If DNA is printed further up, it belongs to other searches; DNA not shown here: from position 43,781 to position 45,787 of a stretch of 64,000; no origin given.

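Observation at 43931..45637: ProRS-like paralog: conserved editing (INS) and anticodon-binding domains but degenerate aminoacylation motifs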

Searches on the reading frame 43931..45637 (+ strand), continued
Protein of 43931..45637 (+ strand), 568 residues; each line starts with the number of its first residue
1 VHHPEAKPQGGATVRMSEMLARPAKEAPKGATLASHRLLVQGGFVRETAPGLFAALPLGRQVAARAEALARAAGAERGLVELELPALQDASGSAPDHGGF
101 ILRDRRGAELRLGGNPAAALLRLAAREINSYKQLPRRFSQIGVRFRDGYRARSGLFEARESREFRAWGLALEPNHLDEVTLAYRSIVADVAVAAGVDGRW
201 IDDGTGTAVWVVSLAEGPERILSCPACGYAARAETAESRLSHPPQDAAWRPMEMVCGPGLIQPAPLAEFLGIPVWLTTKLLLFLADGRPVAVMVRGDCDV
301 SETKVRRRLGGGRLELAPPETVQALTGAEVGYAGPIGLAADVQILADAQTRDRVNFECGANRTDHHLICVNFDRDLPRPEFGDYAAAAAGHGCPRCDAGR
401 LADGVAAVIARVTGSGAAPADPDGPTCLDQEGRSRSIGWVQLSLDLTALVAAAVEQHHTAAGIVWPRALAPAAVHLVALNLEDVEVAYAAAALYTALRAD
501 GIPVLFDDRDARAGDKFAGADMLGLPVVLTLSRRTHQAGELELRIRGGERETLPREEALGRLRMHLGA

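Call 48: predict_structure(alignment_id=A2)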
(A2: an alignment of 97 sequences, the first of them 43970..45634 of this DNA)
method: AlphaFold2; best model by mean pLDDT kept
length: 555 residues; sequences in the alignment: 97
mean_pLDDT: 91.7   pTM: 0.90
mean pLDDT of the five models: 91.7, 90.3, 89.7, 89.5, 88.8
residues with pLDDT >= 90: 430; 70-90: 102; 50-70: 20; < 50: 3
segments of 3 or more residues with pLDDT < 50: none
pLDDT, mean of each block of 10 residues (from residue 1): 90 85 95 92 97 98 96 80 74 90 84 93 95 80 93 94 95 98 97 92 94 97 91 91 88 93 93 93 94 86 91 79 89 93 90 93 93 97 97 96 59 88 92 98 96 96 97 98 96 95 95 97 98 93 96 79
secondary structure, 60 per line:
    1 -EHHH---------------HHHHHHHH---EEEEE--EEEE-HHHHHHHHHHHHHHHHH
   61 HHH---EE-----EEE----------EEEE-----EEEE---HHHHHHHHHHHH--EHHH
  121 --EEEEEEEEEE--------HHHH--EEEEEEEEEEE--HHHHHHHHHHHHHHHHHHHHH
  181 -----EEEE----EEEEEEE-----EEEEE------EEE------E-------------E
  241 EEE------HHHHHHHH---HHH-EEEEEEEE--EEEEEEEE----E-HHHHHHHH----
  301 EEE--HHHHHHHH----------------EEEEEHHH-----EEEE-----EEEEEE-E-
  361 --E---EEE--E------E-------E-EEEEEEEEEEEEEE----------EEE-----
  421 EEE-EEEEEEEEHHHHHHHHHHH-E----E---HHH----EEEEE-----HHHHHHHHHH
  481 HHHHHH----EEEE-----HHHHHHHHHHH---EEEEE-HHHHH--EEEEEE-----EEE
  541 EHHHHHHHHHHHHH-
elements in order: H21-28 E32-36 E39-42 H44-63 E74-76 E87-90 E96-99 H103-114 E123-132 H141-144 E147-157 H160-180 E186-189 E194-200 E206-210 E217-219 E240-243 H250-257 E265-272 E275-282 H289-296 E301-303 H306-313 E330-334 E343-346 E352-357 E367-369 E389-402 E413-415 E421-423 E425-432 H433-443 E461-465 H471-486 E491-494 H500-510 E514-518 H520-524 E527-532 E538-541 H542-554

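Call 53: fold_search(model_id=the predicted structure, library=pdb)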
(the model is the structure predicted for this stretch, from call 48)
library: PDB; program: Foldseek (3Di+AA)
matches with E <= 10: 1033; with E <= 0.001: 805
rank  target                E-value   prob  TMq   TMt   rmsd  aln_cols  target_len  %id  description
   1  2j3l_A                5.7e-59  1.00  0.90  0.89   2.9       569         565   30  Prolyl-tRNA synthetase from Enterococcus faecalis complexed with a prolyl-adenylate analogue ('5'-O-(N-(L-PROLYL)-SULF (released 2006-10-11)
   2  2j3l_B                1.4e-58  1.00  0.90  0.88   3.0       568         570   30  Prolyl-tRNA synthetase from Enterococcus faecalis complexed with a prolyl-adenylate analogue ('5'-O-(N-(L-PROLYL)-SULF (released 2006-10-11)
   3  8w8j_A                2.5e-56  1.00  0.81  0.78   4.6       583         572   30  Crystal structure of bacterial prolyl-tRNA synthetase in complex with inhibitor PAA-19 (released 2024-09-04)
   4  5ucm_A                3.5e-56  1.00  0.81  0.80   4.5       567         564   29  Crystal Structure of Prolyl-tRNA Synthetase from Pseudomonas aeruginosa (released 2017-02-22)
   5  8w9i_B                4.9e-56  1.00  0.79  0.78   4.6       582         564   29  Crystal structure of bacterial prolyl-tRNA synthetase in complex with inhibitor PAA-5 (released 2024-09-11)
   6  8w8j_B                1.8e-55  1.00  0.80  0.79   4.7       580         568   29  Crystal structure of bacterial prolyl-tRNA synthetase in complex with inhibitor PAA-19 (released 2024-09-04)
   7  8w8l_B                6.3e-55  1.00  0.78  0.77   4.8       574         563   29  Crystal structure of bacterial prolyl-tRNA synthetase in complex with inhibitor PAA-38 (released 2024-09-04)
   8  2j3m_B                7.0e-55  1.00  0.88  0.88   3.1       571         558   30  PROLYL-TRNA SYNTHETASE FROM ENTEROCOCCUS FAECALIS COMPLEXED WITH ATP, manganese and prolinol (released 2006-10-11)
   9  5ucm_B                5.4e-54  1.00  0.79  0.78   4.8       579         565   30  Crystal Structure of Prolyl-tRNA Synthetase from Pseudomonas aeruginosa (released 2017-02-22)
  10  5znk                  1.1e-53  1.00  0.80  0.79   4.9       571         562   27  Crystal structure of a bacterial ProRS with ligands (released 2019-05-29)
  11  5znj                  2.7e-53  1.00  0.79  0.78   4.9       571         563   28  Crystal structure of a bacterial ProRS with ligands (released 2019-05-29)
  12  2j3m_A                7.4e-53  1.00  0.89  0.89   2.9       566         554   30  PROLYL-TRNA SYNTHETASE FROM ENTEROCOCCUS FAECALIS COMPLEXED WITH ATP, manganese and prolinol (released 2006-10-11)
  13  2i4l_B                9.4e-34  1.00  0.63  0.78  11.4       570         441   20  Rhodopseudomonas palustris prolyl-tRNA synthetase (released 2006-10-24)
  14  2i4l_A                8.2e-33  1.00  0.62  0.78  11.4       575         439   20  Rhodopseudomonas palustris prolyl-tRNA synthetase (released 2006-10-24)
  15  2i4n_B                2.5e-31  1.00  0.63  0.79  11.3       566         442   20  Rhodopseudomonas palustris prolyl-tRNA synthetase in complex with CysAMS (released 2006-10-24)
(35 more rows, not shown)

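Call 54: search_solved_structures(query=L022:462-2879:-, max_evalue=1e-50)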
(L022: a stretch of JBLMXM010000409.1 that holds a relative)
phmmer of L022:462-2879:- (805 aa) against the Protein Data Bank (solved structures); distinct sequences matched with E-value up to 1e-50: 31.
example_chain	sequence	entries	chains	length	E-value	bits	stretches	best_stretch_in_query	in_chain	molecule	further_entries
6vxc_A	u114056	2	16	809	4.3e-195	653.5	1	22-803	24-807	Trans-4-hydroxy-L-proline dehydratase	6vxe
1r8w_A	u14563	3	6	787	3.6e-188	630.6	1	23-803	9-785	glycerol dehydratase | B12-independent glycerol dehydratase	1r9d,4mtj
9rco_A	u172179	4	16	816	8.6e-186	622.7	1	22-803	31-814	Glycyl radical protein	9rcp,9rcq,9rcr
5i2a_A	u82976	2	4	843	4.5e-179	600.5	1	22-604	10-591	Diol-dehydratase | Diol dehydratase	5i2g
8id1_A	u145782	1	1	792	5e-156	524.3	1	25-803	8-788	Formate C-acetyltransferase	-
9f3w_A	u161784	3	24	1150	1.5e-154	519.4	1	24-801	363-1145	Choline trimethylamine-lyase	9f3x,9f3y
8iof_A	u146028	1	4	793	1.6e-146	492.8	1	34-802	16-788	Benzylsuccinate synthase alpha subunit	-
8yjo_A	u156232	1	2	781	7.5e-140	470.8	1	20-803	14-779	Probable dehydratase PflD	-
8id0_A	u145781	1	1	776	4e-136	458.5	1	40-804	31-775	formate C-acetyltransferase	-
6xs4_A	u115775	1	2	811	2.7e-134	452.4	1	37-804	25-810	Formate C-acetyltransferase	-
5kdp_A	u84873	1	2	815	3.8e-134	451.9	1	20-801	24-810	Choline trimethylamine-lyase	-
5faw_A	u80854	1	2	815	5.5e-134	451.4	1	20-801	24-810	Choline trimethylamine-lyase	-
5fau_A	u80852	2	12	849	1e-133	450.5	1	16-801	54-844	Choline trimethylamine-lyase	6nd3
9r0v_A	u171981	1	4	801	1.2e-133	450.3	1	19-801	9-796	Choline trimethylamine-lyase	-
5fav_A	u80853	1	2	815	1.9e-133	449.6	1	20-801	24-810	Choline trimethylamine-lyase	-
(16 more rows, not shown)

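Call 57: search_protein_families(library=ncbifam, proteins=[L023:8667-9626:+, L023:11503-12528:+, L023:12537-13427:+, L023:13486-14682:+, L043:5149-6057:+, L043:6879-7805:+, L043:7904-8905:+, L022:2866-3633:-], max_evalue=1e-8)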
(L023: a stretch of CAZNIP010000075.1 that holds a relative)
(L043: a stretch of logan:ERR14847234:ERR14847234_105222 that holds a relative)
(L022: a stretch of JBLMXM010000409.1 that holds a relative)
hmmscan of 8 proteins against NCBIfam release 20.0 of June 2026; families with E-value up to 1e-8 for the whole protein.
L023:8667-9626:+ (319 aa): 13 families
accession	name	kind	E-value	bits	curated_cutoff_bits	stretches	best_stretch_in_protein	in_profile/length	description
NF006379.0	PRK08618.1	equivalog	6.2e-92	308.4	417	1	4-318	2-325/326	ornithine cyclodeaminase family protein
NF004793.0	PRK06141.1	equivalog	2.6e-74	250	322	1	4-309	2-312/314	bifunctional Delta(1)-pyrroline-2-carboxylate/Delta(1)-piperideine-2-carboxylate reductase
TIGR02371.1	ala_DH_arch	equivalog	2.2e-66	224.2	409.15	1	5-316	4-321/325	alanine dehydrogenase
NF006141.0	PRK08291.1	equivalog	8.1e-62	209.1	408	1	3-317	4-328/330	cyclodeaminase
TIGR02992.1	ectoine_eutC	equivalog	1.6e-54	185.2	471.65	1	4-317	2-325/326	ectoine utilization protein EutC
NF005603.0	PRK07340.1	equivalog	5.3e-54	183.5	266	1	2-308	3-303/307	delta(1)-pyrroline-2-carboxylate reductase family protein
NF045643.1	ImmsucRedBhcD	equivalog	7.3e-50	170.1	500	1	6-317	4-319/321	iminosuccinate reductase BhcD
NF045512.1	PyrPipCarbRedLhpI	equivalog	1.8e-44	152.1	400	1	5-306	2-295/298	bifunctional Delta(1)-pyrroline-2-carboxylate/Delta(1)-piperideine-2-carboxylate reductase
NF005296.0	PRK06823.1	equivalog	2.7e-43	148.1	438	1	4-307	2-312/315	ornithine cyclodeaminase family protein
TIGR03944.1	dehyd_SbnB_fam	equivalog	5.9e-42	143.8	326.9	1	4-317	2-324/327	2,3-diaminopropionate biosynthesis protein SbnB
NF005762.1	PRK07589.1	equivalog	9.5e-41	139.9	350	1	42-315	43-316/334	ornithine cyclodeaminase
NF005011.0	PRK06407.1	subfamily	5.4e-35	121.1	337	1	6-306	5-297/302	ornithine cyclodeaminase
NF004848.0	PRK06199.1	subfamily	5.3e-30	104.7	362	1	36-246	67-278/379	tyramine oxidase subunit B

L023:11503-12528:+ (341 aa): 6 families
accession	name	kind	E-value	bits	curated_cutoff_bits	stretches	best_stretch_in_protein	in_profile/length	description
NF045511.1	TransHydProDhtase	equivalog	3.2e-124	414.4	540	1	12-341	6-335/335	trans-3-hydroxy-L-proline dehydratase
NF010576.0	PRK13969.1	equivalog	2.2e-107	358.9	556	1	11-340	5-334/335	proline racemase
NF010578.0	PRK13971.1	equivalog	8.1e-90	301.3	376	1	12-340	5-332/333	4-hydroxyproline epimerase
NF047722.1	T3LHypDht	equivalog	2.3e-72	243.9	550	1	12-340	6-335/341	trans-3-hydroxy-L-proline dehydratase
NF052296.1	HdxProlEpimProt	equivalog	5.4e-56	190.2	450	1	15-338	3-308/309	4-hydroxyproline epimerase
NF010577.0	PRK13970.1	equivalog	3.2e-45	154.8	442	1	13-337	5-308/311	4-hydroxyproline epimerase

L023:12537-13427:+ (296 aa): 3 families
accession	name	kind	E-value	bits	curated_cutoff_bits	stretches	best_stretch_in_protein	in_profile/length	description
NF050091.1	ArAmAcExpYddG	equivalog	1.1e-14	54.7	300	1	4-286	3-281/285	aromatic amino acid exporter YddG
TIGR00950.1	2A78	equivalog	1.6e-11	44.1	230.2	1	47-283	26-262/264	carboxylate/amino acid/amine transporter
NF008676.0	PRK11689.1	equivalog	5.9e-11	42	194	1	3-293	3-292/297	aromatic amino acid DMT transporter YddG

L023:13486-14682:+ (398 aa): 61 families (the best 25 are shown)
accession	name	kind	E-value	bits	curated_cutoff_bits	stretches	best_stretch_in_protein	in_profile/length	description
NF004770.0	PRK06108.1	subfamily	1.2e-74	251.5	422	1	30-396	36-394/396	pyridoxal phosphate-dependent aminotransferase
NF041364.1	GntC_guanitoxin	equivalog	2.5e-73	247.1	415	1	38-390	6-353/356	guanitoxin biosynthesis PLP-dependent (S)-gamma-hydroxy-L-arginine cyclodehydratase GntC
NF004769.0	PRK06107.1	equivalog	5.3e-72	242.8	617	1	2-331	5-336/402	aspartate transaminase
NF041091.1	asp_aminotase_Arch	equivalog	7.3e-64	216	550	1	7-394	4-375/376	aspartate aminotransferase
NF005855.0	PRK07777.1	equivalog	1.1e-61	209.3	553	1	18-388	17-382/391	pyridoxal phosphate-dependent aminotransferase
NF006756.0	PRK09276.1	subfamily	3.2e-61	207.4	507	1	1-391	2-383/387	LL-diaminopimelate aminotransferase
NF005816.0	PRK07682.1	equivalog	8.2e-61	205.7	620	1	27-395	26-384/390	aminotransferase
TIGR03540.1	DapC_direct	equivalog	2e-58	198.1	593.25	1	3-390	2-380/383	LL-diaminopimelate aminotransferase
NF004975.0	PRK06348.1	equivalog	2.5e-55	188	549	1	16-390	15-379/384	pyridoxal phosphate-dependent aminotransferase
NF006230.0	PRK08363.1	equivalog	6.8e-55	186.5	534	1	4-396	5-394/398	alanine aminotransferase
NF005601.0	PRK07337.1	equivalog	1.7e-54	185.4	496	1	1-391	6-389/394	pyridoxal phosphate-dependent aminotransferase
NF005817.0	PRK07683.1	equivalog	1.4e-53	182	575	1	32-397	30-384/387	aminotransferase A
NF006514.0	PRK08960.1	equivalog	9.8e-52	176.1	554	1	8-395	10-386/388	pyridoxal phosphate-dependent aminotransferase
NF006033.0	PRK08175.1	equivalog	2.8e-49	168.2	647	1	5-391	11-391/407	alanine transaminase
NF005744.0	PRK07568.1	subfamily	7.2e-49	166.6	389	1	3-388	3-384/398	pyridoxal phosphate-dependent aminotransferase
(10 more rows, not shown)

L043:5149-6057:+ (302 aa): 7 families
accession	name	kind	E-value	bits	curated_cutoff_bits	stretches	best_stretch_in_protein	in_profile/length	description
TIGR00674.1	dapA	equivalog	7.8e-32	110.3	206.15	1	7-283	3-276/286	4-hydroxy-tetrahydrodipicolinate synthase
TIGR02313.1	HpaI-NOT-DapA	exception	2.9e-28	98.5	396.7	1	3-237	1-235/294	2,4-dihydroxyhept-2-ene-1,7-dioic acid aldolase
NF002958.0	PRK03620.1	subfamily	2.2e-19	69.4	278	1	3-158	11-161/307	5-dehydro-4-deoxyglucarate dehydratase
NF003164.0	PRK04147.1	equivalog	1.2e-14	54.3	281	1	3-287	4-284/294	N-acetylneuraminate lyase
TIGR03249.1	KdgD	equivalog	1.1e-13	50.9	373.95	1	4-157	10-159/299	5-dehydro-4-deoxyglucarate dehydratase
TIGR00683.1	nanA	equivalog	1.9e-10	40.5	382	1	4-212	2-207/293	N-acetylneuraminate lyase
NF040954.1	Arch_KDGaldase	equivalog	2.4e-10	40.2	390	1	12-233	9-222/288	bifunctional 2-dehydro-3-deoxy-phosphogluconate/2-dehydro-3-deoxy-6-phosphogalactonate aldolase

L043:6879-7805:+ (308 aa): 2 families
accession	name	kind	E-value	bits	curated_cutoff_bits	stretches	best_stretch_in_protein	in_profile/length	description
NF045947.1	ProDh_Thermus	equivalog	4.3e-70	236.3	500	1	28-307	29-305/307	proline dehydrogenase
NF008869.0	PRK11904.1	equivalog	2.6e-13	48.7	747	1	29-303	175-481/1042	bifunctional proline dehydrogenase/L-glutamate gamma-semialdehyde dehydrogenase PutA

L043:7904-8905:+ (333 aa): 6 families
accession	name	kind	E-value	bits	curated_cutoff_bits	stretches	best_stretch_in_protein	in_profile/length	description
TIGR01293.1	Kv_beta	subfamily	5.5e-46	157.1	365.4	1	1-293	1-299/319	voltage-dependent potassium channel subunit beta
NF007912.0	PRK10625.1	equivalog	1.1e-42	146.7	415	1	1-291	1-318/346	NADP(H)-dependent aldo-keto reductase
NF049922.1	MethglyxlRedYdjG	equivalog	1.7e-33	116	550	1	1-302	1-312/326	NADH-dependent methylglyoxal reductase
NF007388.0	PRK09912.1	subfamily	4.5e-30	104.7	448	1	1-292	13-312/346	L-glyceraldehyde 3-phosphate reductase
NF007695.0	PRK10376.1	subfamily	2.4e-15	56.4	280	1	9-207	20-215/290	oxidoreductase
NF008377.0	PRK11172.1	equivalog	2.1e-10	40.3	327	1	35-210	21-184/267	2,5-didehydrogluconate reductase DkgB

L022:2866-3633:- (255 aa): 19 families
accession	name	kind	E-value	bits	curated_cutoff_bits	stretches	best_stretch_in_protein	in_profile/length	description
NF003011.0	PRK03837.1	subfamily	8.1e-30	104.2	260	1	11-235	15-235/241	transcriptional regulator NanR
NF007001.0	PRK09464.1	equivalog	9.7e-25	87.6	330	1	3-234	4-233/254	pyruvate dehydrogenase complex transcriptional repressor PdhR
TIGR03338.1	phnR_burk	equivalog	1.6e-20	73.7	271.5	1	10-230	11-210/212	phosphonate utilization associated transcriptional regulator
NF007442.0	PRK09990.1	equivalog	3.5e-19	69.2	301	1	9-235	10-237/256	transcriptional regulator GlcC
NF007588.0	PRK10225.1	equivalog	6.3e-19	68.3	442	1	4-168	4-163/257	Uxu operon transcriptional regulator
NF007741.0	PRK10421.1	equivalog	4.2e-18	65.7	311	1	7-235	5-235/262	transcriptional regulator LldR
NF052282.1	PLP_TF_PdxR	equivalog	1.1e-13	51.1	320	1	12-92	4-77/448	MocR-like pyridoxine biosynthesis transcription factor PdxR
NF003444.0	PRK04984.1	equivalog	1.8e-13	50.5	189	1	21-237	19-227/239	fatty acid metabolism transcriptional regulator FadR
TIGR02812.1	fadR_gamma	equivalog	2.6e-13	50.2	249.2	1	21-237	18-226/235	fatty acid metabolism transcriptional regulator FadR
NF052290.2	MocR_like_YczR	exception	2.3e-12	46.4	487.4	1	8-80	18-90/458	MocR-like transcription factor YczR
TIGR02325.1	C_P_lyase_phnF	equivalog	2.8e-12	46.7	156.8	1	8-77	7-74/238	phosphonate metabolism transcriptional regulator PhnF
NF008571.0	PRK11523.1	equivalog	1.3e-11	44.5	396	1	8-226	7-218/258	transcriptional regulator ExuR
TIGR02018.2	his_ut_repres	equivalog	5.3e-11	42.3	220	1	12-82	2-70/226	histidine utilization transcriptional repressor HutC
NF052286.1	ecto_TF_EhuR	exception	6e-11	41.6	480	1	9-85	11-85/458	MocR-like ectoine utilization transcription factor EhuR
TIGR03337.1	phnR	equivalog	8.8e-11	41.9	296.75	1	12-75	4-65/231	phosphonate utilization transcriptional regulator PhnR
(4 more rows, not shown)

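Call 58: find_related_loci(query=A1, collection=metagenome_contigs, flank=8000)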
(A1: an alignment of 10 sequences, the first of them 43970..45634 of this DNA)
Query A1 (555 aa) in metagenome_contigs; peptide patterns used: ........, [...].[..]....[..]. (x = any residue, [..] = any of these).
143 stretches matched a pattern; 66 encode a relative of the query (tblastn E <= 1e-3); 66 distinct loci.
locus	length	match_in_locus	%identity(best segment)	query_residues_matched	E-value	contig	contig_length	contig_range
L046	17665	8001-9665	85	1-555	0e+0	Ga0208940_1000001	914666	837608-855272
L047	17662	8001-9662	79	1-555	0e+0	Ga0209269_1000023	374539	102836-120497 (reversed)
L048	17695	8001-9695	54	1-553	1e-166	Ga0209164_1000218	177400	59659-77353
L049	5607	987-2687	41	1-550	6e-138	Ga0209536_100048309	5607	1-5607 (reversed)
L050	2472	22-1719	44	1-550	2e-145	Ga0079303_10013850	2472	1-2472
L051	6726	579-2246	43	1-540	3e-137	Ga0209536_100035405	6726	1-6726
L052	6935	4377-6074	43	1-546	3e-133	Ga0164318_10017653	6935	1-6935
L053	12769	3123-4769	45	1-534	1e-132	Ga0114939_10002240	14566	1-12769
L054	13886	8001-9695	44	1-549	9e-131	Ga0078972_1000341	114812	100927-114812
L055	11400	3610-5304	42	1-550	5e-130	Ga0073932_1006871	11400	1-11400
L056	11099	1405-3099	42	1-550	5e-130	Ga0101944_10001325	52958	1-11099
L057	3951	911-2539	47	1-533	5e-133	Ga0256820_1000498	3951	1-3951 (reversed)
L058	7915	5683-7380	45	1-553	4e-130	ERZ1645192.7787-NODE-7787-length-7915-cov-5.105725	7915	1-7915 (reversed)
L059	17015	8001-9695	41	1-546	3e-129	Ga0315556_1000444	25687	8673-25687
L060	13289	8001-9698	41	1-550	6e-129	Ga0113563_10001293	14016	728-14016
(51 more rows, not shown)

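Call 59: search_protein_representatives(alignment_id=A1)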
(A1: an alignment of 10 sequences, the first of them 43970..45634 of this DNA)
Query: 10 sequences, 564 profile positions. Proteins with E-value up to 0.001 (for the whole library): 13796; up to 1e-10: 6637; up to 1e-30: 1925. The best 150 are listed.
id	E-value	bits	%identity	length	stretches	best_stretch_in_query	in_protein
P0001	0.0e+00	1015.5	-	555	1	1-563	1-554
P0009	3.6e-275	930.3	-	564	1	1-563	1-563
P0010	1.4e-264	895.3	-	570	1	1-563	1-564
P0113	1.2e-191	654.6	-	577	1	1-561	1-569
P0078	7.6e-183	625.5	-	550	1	25-562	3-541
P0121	1.1e-172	592.0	-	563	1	1-560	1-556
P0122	1.2e-162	558.8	-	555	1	1-561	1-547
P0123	5.2e-157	540.2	-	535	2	106-559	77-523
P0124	4.9e-154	530.4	-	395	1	176-555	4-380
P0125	4.1e-153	527.3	-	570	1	4-561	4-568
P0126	3.8e-144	497.7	-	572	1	2-559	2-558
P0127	1.3e-136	472.9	-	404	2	265-555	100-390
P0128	2.8e-131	455.2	-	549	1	1-558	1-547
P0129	1.3e-127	443.2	-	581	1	2-559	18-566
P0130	3.8e-127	441.6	-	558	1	1-554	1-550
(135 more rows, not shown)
